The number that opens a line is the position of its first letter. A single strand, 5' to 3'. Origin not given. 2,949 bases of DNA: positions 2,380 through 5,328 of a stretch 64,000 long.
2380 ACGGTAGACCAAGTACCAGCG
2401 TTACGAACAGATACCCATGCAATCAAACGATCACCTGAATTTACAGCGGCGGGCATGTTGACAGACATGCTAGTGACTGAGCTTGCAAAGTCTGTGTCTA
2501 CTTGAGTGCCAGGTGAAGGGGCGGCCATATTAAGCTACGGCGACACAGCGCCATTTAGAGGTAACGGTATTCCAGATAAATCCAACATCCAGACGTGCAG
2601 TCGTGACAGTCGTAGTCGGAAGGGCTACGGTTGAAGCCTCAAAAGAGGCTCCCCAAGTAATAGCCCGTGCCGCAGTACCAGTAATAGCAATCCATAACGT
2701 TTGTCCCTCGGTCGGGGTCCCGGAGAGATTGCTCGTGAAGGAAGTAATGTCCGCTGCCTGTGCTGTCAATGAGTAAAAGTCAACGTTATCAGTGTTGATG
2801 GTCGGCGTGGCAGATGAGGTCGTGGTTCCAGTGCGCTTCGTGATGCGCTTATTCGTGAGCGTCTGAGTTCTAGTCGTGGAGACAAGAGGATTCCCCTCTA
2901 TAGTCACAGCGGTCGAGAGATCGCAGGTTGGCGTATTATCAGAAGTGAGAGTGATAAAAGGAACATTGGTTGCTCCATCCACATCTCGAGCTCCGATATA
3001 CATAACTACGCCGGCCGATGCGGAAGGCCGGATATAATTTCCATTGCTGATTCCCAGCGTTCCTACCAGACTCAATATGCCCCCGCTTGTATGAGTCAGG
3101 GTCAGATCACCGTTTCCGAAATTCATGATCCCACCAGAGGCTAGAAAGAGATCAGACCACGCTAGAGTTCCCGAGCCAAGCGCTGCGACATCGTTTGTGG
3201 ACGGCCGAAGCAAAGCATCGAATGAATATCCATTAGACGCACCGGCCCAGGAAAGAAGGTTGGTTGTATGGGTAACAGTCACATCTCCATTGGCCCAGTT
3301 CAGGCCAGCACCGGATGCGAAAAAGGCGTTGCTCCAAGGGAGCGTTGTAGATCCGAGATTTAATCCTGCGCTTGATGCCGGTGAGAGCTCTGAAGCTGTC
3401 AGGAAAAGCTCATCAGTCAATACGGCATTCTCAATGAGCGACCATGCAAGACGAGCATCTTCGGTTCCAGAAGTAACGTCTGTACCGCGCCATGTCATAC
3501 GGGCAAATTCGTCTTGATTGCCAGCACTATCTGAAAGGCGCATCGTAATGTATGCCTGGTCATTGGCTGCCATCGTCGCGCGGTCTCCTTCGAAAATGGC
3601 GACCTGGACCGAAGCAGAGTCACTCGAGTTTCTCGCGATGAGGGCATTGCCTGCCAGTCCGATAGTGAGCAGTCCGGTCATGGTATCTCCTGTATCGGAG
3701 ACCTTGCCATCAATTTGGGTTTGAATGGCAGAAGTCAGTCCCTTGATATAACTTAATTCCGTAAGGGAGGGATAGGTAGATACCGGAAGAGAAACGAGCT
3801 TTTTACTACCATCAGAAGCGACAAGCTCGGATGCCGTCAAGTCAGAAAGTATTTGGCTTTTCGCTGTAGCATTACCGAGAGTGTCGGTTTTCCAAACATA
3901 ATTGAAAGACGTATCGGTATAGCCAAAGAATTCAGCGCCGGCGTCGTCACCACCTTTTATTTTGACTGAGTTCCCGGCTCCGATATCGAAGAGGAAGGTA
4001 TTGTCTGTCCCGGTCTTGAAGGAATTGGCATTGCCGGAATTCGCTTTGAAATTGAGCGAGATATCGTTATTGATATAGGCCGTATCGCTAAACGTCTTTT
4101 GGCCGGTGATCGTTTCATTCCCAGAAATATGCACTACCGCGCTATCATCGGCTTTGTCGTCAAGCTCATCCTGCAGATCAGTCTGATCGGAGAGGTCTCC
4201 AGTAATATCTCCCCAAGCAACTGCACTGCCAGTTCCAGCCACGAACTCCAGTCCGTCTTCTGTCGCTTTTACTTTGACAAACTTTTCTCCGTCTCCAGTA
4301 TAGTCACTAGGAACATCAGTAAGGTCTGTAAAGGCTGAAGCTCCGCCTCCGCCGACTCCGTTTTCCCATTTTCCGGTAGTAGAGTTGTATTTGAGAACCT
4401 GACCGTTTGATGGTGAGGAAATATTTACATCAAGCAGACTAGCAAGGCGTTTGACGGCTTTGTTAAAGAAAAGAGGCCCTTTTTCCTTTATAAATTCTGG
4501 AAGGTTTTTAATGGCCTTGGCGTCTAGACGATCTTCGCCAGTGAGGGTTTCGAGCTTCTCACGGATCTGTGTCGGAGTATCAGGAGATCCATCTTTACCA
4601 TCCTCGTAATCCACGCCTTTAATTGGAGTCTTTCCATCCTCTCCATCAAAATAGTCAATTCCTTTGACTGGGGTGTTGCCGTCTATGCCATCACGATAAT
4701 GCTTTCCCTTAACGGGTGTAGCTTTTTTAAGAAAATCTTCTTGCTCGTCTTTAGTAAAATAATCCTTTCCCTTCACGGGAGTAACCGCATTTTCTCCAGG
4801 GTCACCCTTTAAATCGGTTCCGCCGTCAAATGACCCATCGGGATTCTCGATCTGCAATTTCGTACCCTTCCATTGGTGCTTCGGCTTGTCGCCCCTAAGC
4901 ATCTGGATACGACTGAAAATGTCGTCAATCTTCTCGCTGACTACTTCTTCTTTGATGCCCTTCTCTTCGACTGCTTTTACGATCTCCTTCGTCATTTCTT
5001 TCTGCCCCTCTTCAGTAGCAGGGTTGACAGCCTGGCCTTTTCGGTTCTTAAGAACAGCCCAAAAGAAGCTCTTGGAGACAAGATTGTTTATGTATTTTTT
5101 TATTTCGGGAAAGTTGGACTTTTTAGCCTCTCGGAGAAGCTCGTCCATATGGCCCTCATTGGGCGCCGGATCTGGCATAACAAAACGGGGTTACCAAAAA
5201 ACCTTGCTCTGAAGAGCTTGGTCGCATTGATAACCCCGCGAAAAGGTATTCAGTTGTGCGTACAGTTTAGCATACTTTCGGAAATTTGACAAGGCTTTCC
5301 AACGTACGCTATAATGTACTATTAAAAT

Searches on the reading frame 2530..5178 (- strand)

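Call 43: search_protein_families(library=phrogs, max_evalue=0.00001, proteins=[window:2530-5178:-])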
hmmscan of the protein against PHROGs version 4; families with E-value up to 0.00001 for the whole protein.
window:2530-5178:- (882 aa): 3 families
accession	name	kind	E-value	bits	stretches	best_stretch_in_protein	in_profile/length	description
phrog_3030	-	unknown function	2.3e-18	67.3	1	769-881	154-268/272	-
phrog_32939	-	unknown function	2.8e-07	30.9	1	333-401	358-427/497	-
phrog_25379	-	tail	9.1e-07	29.3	1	312-448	120-265/384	tail protein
